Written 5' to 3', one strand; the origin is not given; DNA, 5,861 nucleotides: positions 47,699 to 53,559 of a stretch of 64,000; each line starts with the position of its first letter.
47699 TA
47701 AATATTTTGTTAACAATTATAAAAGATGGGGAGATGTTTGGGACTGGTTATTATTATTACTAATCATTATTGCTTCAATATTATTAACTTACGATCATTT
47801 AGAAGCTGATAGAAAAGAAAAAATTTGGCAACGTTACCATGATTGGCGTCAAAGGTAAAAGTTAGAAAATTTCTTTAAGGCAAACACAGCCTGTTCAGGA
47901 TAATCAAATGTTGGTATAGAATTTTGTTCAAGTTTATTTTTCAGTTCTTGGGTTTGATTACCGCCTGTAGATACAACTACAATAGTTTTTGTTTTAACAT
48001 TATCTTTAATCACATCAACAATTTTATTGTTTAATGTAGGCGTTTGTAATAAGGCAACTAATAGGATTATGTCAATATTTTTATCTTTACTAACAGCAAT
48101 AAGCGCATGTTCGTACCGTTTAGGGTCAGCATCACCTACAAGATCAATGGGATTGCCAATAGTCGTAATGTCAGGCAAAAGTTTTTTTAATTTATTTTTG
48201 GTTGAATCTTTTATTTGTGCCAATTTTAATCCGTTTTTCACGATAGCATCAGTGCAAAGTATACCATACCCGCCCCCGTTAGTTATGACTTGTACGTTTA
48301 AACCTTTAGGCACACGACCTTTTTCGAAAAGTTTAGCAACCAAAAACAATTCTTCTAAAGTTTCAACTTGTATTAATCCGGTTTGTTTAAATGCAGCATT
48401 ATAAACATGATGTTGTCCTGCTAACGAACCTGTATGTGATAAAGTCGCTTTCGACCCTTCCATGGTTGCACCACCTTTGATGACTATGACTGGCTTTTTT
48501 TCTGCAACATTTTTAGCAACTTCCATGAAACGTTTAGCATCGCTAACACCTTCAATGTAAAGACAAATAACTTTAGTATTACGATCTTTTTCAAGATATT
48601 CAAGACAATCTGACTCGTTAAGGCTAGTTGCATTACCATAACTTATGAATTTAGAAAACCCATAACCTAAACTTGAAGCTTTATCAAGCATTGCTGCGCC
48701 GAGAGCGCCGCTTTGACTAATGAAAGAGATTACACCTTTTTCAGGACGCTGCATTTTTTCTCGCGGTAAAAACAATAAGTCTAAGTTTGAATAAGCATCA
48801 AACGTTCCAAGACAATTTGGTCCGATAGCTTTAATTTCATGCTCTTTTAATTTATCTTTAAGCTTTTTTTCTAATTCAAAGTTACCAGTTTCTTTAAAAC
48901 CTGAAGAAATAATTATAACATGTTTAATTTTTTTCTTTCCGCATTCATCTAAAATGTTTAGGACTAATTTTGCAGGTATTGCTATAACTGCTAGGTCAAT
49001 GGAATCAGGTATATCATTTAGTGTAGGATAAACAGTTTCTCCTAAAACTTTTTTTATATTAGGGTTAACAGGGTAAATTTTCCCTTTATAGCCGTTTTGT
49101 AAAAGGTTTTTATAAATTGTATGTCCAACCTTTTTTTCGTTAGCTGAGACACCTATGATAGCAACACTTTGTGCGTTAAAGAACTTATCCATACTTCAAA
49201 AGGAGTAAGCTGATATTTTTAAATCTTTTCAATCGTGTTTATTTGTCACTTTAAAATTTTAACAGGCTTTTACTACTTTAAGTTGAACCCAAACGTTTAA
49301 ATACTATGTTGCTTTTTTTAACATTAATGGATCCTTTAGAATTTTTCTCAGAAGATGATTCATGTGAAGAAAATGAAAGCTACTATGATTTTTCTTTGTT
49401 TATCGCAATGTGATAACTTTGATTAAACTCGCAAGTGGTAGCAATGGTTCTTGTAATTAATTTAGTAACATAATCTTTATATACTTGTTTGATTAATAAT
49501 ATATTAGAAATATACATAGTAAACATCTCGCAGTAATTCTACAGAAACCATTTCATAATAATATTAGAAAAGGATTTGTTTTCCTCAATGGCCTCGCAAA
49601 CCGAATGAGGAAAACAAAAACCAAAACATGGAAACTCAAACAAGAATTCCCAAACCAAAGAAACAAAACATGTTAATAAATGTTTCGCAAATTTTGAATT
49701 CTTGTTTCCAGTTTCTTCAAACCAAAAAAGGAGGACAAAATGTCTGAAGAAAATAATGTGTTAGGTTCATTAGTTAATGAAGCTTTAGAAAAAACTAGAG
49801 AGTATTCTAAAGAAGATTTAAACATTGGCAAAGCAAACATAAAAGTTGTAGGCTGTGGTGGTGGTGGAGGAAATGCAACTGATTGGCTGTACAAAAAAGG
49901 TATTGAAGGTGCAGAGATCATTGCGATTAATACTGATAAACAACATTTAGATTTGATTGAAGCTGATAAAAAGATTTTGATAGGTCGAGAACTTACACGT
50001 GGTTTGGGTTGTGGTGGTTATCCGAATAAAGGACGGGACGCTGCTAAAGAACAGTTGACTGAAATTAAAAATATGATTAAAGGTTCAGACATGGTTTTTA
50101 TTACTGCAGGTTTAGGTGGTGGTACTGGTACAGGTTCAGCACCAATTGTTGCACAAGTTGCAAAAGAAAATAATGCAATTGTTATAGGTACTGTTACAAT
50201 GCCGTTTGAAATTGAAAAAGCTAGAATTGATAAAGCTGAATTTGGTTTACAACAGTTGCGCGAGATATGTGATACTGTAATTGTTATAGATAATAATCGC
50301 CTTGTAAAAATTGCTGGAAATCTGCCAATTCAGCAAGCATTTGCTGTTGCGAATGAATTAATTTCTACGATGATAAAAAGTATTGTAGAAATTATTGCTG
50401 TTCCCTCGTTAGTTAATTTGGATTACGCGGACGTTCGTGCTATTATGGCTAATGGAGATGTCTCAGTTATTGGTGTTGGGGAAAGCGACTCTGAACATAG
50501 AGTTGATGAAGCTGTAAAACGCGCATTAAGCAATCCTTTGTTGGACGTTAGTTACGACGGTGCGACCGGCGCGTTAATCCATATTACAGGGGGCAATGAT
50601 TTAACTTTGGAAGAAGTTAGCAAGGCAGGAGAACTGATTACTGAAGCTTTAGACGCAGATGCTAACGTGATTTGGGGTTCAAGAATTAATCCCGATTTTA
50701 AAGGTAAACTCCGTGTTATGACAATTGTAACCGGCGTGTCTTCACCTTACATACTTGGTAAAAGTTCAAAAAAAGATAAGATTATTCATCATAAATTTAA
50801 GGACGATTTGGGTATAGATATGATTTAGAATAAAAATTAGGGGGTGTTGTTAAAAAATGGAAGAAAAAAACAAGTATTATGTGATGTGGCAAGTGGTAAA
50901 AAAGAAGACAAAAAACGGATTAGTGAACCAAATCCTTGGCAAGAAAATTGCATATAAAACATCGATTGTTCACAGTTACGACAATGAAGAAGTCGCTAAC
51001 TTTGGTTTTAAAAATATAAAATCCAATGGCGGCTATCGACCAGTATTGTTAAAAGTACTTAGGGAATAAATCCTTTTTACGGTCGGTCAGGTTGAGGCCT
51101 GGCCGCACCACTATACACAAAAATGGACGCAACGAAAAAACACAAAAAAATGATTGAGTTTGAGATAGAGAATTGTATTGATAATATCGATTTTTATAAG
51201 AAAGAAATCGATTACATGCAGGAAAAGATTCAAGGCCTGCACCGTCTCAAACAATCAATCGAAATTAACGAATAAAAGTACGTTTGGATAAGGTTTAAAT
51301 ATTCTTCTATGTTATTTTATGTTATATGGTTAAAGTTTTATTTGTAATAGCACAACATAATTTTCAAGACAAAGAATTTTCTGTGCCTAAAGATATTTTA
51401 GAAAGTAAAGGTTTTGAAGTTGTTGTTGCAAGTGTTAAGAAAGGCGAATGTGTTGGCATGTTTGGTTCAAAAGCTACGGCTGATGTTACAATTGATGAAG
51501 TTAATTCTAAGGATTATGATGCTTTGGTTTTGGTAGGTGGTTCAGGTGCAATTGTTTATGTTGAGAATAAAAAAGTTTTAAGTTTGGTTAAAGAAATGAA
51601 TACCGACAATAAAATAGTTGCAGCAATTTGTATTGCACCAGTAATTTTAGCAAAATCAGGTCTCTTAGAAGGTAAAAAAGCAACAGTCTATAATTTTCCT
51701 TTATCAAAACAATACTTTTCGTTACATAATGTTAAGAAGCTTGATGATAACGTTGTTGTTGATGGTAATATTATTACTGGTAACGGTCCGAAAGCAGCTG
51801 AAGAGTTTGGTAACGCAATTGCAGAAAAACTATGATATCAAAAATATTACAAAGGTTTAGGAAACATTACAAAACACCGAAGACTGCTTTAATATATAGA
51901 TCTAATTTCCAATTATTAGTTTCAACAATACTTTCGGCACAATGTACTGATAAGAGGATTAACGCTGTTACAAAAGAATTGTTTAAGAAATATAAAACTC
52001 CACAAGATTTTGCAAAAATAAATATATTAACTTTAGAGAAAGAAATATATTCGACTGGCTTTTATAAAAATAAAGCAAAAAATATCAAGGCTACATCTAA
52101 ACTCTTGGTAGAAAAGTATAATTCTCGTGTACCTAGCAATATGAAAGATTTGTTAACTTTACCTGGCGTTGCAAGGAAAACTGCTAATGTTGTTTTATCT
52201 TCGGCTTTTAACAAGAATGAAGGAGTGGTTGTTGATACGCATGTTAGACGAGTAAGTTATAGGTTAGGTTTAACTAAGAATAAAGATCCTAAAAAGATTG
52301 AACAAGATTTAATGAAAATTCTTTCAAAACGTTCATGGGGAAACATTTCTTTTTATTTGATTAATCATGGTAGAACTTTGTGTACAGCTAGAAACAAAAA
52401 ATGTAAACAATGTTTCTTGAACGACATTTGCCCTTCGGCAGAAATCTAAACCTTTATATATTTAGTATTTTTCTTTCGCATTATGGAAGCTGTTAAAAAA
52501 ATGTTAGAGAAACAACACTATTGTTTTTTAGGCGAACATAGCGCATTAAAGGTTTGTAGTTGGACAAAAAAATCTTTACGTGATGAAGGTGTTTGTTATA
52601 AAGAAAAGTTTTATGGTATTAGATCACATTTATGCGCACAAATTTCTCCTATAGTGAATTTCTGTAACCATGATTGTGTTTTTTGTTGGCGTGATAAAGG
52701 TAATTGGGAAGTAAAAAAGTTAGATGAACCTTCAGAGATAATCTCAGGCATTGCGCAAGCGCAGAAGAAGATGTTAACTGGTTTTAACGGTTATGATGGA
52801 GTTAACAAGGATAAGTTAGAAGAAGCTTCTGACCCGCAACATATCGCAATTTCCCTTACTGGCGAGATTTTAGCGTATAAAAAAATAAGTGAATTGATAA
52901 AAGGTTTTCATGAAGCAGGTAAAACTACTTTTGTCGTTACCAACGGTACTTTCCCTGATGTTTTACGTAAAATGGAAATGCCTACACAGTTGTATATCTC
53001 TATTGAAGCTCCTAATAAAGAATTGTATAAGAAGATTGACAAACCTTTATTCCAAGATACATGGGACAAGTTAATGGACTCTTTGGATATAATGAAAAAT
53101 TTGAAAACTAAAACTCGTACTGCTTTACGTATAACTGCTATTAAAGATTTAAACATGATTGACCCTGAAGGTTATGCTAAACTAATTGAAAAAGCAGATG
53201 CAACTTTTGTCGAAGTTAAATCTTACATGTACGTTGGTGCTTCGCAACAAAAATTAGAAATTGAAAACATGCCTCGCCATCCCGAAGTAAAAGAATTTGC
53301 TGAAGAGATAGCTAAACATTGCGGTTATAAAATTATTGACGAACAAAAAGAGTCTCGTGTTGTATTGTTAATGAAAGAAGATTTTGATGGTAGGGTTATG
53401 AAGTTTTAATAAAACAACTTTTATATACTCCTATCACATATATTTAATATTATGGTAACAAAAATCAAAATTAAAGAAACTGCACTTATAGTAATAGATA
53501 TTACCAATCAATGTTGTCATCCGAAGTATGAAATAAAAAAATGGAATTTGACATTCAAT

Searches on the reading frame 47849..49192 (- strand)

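Call 42: search_protein_families(library=pfam, proteins=[window:47849-49192:-], max_evalue=0.01)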
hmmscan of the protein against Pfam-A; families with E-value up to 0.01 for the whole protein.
window:47849-49192:- (447 aa): 6 families
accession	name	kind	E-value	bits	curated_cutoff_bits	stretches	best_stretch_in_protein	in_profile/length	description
PF13607.11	Succ_CoA_lig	-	7.9e-55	184.8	27.4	1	152-289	1-138/138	Succinyl-CoA ligase like flavodoxin domain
PF13380.12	CoA_binding_2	-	9.6e-28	97.4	22.8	1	9-129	2-112/116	CoA binding domain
PF02629.25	CoA_binding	-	4.3e-14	53.5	22.3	1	7-98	3-97/97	CoA binding domain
PF19045.5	Ligase_CoA_2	-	1.6e-13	51.4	23.7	1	300-434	1-142/162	Ligase-CoA domain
PF00549.24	Ligase_CoA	-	9.9e-06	26.1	24.5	0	347-436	24-122/128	CoA-ligase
PF02593.20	DUF166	-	2.5e-05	24.4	24.4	0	20-126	6-113/221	Domain of unknown function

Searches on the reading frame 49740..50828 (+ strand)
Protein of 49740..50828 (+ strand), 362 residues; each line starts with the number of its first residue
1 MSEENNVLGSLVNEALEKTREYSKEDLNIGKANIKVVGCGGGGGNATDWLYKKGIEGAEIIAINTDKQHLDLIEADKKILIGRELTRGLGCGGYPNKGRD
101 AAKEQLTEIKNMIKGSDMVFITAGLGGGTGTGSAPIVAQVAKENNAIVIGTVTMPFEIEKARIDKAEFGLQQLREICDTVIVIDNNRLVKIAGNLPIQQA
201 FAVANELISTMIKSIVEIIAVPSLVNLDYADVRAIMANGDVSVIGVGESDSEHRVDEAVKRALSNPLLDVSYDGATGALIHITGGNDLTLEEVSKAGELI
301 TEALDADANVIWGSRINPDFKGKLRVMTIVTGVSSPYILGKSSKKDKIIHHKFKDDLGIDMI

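Call 42: search_protein_families(library=pfam, proteins=[window:49740-50828:+], max_evalue=0.01)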
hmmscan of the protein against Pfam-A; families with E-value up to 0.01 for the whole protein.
window:49740-50828:+ (362 aa): 2 families
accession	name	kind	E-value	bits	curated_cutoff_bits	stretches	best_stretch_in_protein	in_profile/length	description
PF00091.31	Tubulin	-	1.8e-47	162.6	33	1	33-192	1-189/190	Tubulin/FtsZ family, GTPase domain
PF12327.13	FtsZ_C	-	8.2e-34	116.2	27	1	242-333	3-94/95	FtsZ family, C-terminal domain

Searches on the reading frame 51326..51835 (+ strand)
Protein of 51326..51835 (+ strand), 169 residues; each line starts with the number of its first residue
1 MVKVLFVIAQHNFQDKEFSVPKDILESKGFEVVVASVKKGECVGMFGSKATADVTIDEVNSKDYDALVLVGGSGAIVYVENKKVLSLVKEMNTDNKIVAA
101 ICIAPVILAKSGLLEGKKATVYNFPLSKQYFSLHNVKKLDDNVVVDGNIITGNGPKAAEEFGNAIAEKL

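Call 42: search_protein_families(library=pfam, proteins=[window:51326-51835:+], max_evalue=0.01)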
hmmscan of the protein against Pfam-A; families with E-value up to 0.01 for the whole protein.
window:51326-51835:+ (169 aa): 2 families
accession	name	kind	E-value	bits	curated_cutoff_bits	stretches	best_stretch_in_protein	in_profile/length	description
PF01965.30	DJ-1_PfpI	-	1.4e-44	152.3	26.6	1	3-167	2-164/165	DJ-1/PfpI family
PF17124.11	ThiJ_like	-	0.0095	16.2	30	0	26-111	76-141/186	ThiJ/PfpI family-like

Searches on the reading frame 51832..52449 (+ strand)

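Call 42: search_protein_families(library=pfam, proteins=[window:51832-52449:+], max_evalue=0.01)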
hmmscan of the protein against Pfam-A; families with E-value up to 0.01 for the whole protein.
window:51832-52449:+ (205 aa): 2 families
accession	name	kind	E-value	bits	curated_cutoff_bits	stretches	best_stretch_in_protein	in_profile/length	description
PF00730.31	HhH-GPD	-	6.5e-29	100.9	26.2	1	30-165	1-107/108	HhH-GPD superfamily base excision DNA repair protein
PF00633.29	HHH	-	4.5e-05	23.5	24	1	96-123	2-29/30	Helix-hairpin-helix motif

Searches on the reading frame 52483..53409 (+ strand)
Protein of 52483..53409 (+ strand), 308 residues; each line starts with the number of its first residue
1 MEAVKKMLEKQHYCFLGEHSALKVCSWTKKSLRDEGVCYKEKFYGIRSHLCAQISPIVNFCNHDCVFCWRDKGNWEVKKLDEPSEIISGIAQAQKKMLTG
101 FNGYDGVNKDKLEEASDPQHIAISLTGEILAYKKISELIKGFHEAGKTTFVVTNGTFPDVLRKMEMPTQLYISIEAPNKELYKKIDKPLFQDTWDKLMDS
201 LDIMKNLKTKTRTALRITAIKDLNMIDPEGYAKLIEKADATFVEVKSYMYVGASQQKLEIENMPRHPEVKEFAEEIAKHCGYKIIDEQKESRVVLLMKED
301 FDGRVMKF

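Call 42: search_protein_families(library=pfam, proteins=[window:52483-53409:+], max_evalue=0.01)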
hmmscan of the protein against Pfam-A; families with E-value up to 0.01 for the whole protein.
window:52483-53409:+ (308 aa): 2 families
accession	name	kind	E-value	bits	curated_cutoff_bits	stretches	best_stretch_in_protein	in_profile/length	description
PF08608.17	Wyosine_form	-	1.3e-25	89.9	22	1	237-297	1-62/63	Wyosine base formation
PF04055.27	Radical_SAM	-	4.7e-16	59.8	29.5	1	57-234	3-165/166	Radical SAM superfamily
